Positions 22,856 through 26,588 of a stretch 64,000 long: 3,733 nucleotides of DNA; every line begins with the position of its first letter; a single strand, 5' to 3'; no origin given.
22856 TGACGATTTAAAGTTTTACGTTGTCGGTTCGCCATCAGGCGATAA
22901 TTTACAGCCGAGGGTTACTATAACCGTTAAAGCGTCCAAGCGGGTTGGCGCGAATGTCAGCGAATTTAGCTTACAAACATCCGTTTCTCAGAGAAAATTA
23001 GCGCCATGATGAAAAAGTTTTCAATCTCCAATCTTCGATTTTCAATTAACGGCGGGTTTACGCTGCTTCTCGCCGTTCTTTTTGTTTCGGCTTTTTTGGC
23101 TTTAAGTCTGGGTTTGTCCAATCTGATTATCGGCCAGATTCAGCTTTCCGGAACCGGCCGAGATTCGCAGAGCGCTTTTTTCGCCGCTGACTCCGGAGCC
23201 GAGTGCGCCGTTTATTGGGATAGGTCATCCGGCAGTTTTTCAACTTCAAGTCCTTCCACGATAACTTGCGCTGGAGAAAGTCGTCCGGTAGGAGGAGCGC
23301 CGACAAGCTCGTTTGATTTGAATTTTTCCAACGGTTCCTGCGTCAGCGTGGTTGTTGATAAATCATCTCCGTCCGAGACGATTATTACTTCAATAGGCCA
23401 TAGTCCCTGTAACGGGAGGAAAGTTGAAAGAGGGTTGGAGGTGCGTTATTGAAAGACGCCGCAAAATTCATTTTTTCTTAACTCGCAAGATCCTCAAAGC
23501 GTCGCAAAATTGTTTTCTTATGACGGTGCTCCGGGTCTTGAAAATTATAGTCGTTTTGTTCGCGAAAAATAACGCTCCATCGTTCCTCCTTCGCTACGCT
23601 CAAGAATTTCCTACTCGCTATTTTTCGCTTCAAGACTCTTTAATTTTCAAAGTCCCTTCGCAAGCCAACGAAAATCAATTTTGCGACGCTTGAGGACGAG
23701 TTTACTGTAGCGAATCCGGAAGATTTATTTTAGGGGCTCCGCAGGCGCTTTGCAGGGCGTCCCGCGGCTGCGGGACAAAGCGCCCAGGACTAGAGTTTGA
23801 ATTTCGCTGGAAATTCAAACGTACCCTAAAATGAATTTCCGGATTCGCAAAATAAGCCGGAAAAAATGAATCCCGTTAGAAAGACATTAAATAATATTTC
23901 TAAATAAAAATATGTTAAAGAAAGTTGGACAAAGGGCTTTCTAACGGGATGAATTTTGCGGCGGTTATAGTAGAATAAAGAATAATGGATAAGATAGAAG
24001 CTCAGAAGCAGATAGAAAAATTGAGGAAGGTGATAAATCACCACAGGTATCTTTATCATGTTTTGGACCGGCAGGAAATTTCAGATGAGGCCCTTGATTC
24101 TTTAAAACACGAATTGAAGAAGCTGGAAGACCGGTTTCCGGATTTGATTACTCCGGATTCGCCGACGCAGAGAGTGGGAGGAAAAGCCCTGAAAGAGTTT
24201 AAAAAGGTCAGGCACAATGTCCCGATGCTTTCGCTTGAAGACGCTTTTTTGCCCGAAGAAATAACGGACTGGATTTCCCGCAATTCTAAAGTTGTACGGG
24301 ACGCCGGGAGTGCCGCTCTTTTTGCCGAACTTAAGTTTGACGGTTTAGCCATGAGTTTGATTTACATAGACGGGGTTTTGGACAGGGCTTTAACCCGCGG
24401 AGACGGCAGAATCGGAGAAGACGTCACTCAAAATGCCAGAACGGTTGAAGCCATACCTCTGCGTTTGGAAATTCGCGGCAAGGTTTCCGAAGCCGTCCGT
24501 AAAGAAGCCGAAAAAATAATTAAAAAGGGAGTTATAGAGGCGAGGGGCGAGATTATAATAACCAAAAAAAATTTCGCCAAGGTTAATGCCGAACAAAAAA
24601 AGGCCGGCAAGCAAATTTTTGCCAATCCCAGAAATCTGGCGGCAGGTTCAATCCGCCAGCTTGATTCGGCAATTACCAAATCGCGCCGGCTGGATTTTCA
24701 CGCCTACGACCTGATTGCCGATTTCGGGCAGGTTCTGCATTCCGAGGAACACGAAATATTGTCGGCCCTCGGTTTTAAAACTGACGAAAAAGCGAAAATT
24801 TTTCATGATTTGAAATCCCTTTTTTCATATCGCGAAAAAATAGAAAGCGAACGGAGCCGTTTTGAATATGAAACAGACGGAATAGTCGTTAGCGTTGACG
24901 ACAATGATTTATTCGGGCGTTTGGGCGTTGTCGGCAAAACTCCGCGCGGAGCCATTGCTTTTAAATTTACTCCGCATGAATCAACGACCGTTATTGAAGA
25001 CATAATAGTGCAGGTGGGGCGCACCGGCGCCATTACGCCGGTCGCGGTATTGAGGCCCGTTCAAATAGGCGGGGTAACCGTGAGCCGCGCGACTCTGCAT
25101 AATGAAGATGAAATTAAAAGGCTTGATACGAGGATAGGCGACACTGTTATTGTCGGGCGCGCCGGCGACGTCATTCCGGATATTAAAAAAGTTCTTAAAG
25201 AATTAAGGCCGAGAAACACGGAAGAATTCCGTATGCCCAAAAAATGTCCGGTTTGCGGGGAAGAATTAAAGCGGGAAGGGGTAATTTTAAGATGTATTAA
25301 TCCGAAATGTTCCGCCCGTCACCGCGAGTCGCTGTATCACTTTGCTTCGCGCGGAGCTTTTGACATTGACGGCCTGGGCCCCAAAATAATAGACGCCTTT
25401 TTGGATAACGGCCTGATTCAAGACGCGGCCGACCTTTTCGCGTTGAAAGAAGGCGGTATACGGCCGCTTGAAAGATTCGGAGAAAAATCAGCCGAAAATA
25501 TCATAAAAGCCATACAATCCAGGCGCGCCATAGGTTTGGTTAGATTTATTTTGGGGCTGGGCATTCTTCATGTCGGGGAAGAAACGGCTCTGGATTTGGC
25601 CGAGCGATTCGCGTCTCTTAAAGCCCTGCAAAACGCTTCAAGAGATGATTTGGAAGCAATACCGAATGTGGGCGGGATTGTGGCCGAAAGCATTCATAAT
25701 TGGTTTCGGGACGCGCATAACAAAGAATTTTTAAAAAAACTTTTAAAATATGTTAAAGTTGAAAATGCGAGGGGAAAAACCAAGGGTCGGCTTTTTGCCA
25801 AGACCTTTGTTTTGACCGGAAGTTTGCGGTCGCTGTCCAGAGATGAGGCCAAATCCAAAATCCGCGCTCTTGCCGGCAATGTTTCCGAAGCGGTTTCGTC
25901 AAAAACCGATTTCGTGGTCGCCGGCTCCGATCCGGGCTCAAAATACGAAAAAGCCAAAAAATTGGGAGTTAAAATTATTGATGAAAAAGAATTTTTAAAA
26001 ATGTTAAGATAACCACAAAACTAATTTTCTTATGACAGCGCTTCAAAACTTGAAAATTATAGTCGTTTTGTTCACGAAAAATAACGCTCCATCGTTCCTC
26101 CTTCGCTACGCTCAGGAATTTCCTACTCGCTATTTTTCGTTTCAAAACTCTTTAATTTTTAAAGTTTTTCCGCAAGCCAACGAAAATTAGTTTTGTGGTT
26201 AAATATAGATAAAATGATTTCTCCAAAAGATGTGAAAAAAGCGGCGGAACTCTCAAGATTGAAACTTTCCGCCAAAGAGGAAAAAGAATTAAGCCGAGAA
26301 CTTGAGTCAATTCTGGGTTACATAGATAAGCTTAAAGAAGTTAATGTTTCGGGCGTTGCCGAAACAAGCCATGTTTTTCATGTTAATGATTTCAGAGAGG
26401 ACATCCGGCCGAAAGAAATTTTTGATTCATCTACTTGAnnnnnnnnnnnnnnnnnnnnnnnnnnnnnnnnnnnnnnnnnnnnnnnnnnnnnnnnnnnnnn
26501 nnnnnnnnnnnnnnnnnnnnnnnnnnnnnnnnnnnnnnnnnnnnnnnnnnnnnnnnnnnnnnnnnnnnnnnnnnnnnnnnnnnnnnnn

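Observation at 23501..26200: Two ~190-bp MITE-like elements in direct orientation bracket ligA; their terminal inverted repeats differ between copies yet stay self-complementary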

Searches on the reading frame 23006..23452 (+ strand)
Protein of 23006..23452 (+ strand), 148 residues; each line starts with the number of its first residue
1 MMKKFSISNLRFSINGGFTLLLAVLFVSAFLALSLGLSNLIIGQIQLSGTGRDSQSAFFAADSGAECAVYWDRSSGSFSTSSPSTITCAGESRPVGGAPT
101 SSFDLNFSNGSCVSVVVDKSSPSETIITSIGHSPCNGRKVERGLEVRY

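Call 51: find_encoding_contigs(protein=window:23006-23452:+, flank=4000, max_places=10)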
Protein window:23006-23452:+ (148 aa): 1 contig read that carries it; 1 place shown.
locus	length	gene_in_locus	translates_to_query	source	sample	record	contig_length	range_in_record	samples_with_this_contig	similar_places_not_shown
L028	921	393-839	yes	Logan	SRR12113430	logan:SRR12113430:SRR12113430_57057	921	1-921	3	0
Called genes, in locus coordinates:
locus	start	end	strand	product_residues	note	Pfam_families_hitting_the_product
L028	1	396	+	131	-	?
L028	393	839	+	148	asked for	-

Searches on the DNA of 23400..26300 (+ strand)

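Call 11: search_rna_families(source=window, start=23400, end=26300, threshold=evalue, max_evalue=10)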
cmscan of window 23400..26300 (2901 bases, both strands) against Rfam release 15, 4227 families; matches with E-value up to 10: 3.
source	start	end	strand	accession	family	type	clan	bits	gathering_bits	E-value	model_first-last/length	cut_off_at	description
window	23866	23954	-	RF03693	MIR1919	Gene; miRNA;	-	17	85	8.2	1-123/123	no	MIR1919 microRNA precursor family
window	26131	26273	+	RF02799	CssrB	Gene; sRNA;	-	15.3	76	6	1-180/180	no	Chromosome-encoded Shigella sRNA B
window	25902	25969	+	RF02248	Six3os1_3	Gene; lncRNA;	-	12.6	40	5.1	1-75/75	no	Six3os1 conserved region 3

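Call 73: search_rna_families(sources=[L025, L004, L026, L002], threshold=evalue, max_evalue=1)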
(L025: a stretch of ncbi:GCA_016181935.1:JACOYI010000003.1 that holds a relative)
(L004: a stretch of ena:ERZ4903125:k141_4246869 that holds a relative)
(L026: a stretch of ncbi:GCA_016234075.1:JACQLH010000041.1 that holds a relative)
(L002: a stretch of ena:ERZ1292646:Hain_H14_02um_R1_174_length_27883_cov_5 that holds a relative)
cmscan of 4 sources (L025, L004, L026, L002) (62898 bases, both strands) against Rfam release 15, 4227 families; matches with E-value up to 1: 11.
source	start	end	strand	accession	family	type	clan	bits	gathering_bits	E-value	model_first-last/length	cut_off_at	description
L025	14820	14893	+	RF00005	tRNA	Gene; tRNA;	CL00001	73.5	29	3.4e-14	1-71/71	no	tRNA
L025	14563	14634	+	RF00005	tRNA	Gene; tRNA;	CL00001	66.7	29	2.4e-12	1-71/71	no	tRNA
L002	13991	14062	+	RF00005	tRNA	Gene; tRNA;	CL00001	65.6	29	5e-12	1-71/71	no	tRNA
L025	14424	14495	-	RF00005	tRNA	Gene; tRNA;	CL00001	50.1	29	9.5e-08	1-71/71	no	tRNA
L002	13845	13916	-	RF00005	tRNA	Gene; tRNA;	CL00001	48.5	29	2.6e-07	1-71/71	no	tRNA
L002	14049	14114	+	RF04136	MIR1862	Gene; miRNA;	-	37.5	84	0.00089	1-90/90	no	MIR1862 microRNA precursor family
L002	14047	14114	-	RF04136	MIR1862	Gene; miRNA;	-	32.8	84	0.015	1-90/90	no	MIR1862 microRNA precursor family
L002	13991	14063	-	RF04354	Plastid-ycf2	Cis-reg;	-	30.5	65.7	0.025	1-75/75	no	Plastid-ycf2 5UTR RNA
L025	14820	14894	-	RF04354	Plastid-ycf2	Cis-reg;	-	27.7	65.7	0.15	1-75/75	no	Plastid-ycf2 5UTR RNA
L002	13833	13910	-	RF00233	Tymo_tRNA-like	Cis-reg;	-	23.8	40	0.95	1-84/84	no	Tymovirus/Pomovirus/Furovirus tRNA-like 3' UTR element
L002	14062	14155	+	RF00516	ylbH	Cis-reg; leader;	-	23.3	50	0.93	1-122/122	no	ylbH leader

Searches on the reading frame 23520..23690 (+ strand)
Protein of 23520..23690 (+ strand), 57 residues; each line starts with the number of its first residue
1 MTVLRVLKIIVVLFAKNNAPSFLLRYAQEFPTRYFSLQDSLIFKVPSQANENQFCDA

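Call 75: find_homologous_proteins(query=A8, max_evalue=1)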
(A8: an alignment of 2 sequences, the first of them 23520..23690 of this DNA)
Query A8 (2 sequences) (57 aa, profile of the alignment): 2 proteins with E <= 1 among 2 candidates.
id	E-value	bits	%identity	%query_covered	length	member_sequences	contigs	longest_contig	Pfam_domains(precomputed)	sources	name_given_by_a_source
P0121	5.9e-32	127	87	91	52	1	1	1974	-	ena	-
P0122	4.6e-7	47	80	44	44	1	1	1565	-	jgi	-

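Call 77: find_encoding_contigs(protein=P0122, flank=10000, max_places=5)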
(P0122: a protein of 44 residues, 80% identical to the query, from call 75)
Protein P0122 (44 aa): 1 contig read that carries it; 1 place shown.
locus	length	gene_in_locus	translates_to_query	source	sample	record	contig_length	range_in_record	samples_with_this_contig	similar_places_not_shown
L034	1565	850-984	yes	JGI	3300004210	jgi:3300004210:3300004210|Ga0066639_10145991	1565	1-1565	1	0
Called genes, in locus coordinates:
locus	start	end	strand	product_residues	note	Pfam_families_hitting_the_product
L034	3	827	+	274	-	?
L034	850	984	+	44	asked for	-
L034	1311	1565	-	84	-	?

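Call 78: find_encoding_contigs(protein=P0121, flank=10000, max_places=5)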
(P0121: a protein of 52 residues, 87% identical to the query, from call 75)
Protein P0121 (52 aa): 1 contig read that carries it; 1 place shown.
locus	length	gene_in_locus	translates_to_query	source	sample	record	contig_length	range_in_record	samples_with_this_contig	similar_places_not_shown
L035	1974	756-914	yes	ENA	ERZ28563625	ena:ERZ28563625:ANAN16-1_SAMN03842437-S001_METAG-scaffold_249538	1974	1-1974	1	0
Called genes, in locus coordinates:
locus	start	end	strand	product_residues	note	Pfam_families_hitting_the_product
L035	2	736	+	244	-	?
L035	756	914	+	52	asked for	-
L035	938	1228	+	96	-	PF02686:GatC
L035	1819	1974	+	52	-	?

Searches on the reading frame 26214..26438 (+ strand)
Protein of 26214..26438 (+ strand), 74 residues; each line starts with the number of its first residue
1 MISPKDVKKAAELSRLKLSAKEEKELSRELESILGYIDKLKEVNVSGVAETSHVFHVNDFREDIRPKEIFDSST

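Call 58: search_protein_families(library=pfam, proteins=[window:26214-26438:+], max_evalue=0.001)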
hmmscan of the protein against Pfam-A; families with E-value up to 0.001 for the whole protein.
window:26214-26438:+ (74 aa): 2 families
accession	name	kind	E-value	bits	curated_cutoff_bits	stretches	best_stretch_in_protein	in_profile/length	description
PF02686.20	GatC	-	5e-13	49.5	23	1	18-67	1-50/66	Glu-tRNAGln amidotransferase C subunit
PF20977.2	GatF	-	0.00068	20.3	33.4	1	2-50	38-86/150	Glutamyl-tRNA(Gln) amidotransferase subunit F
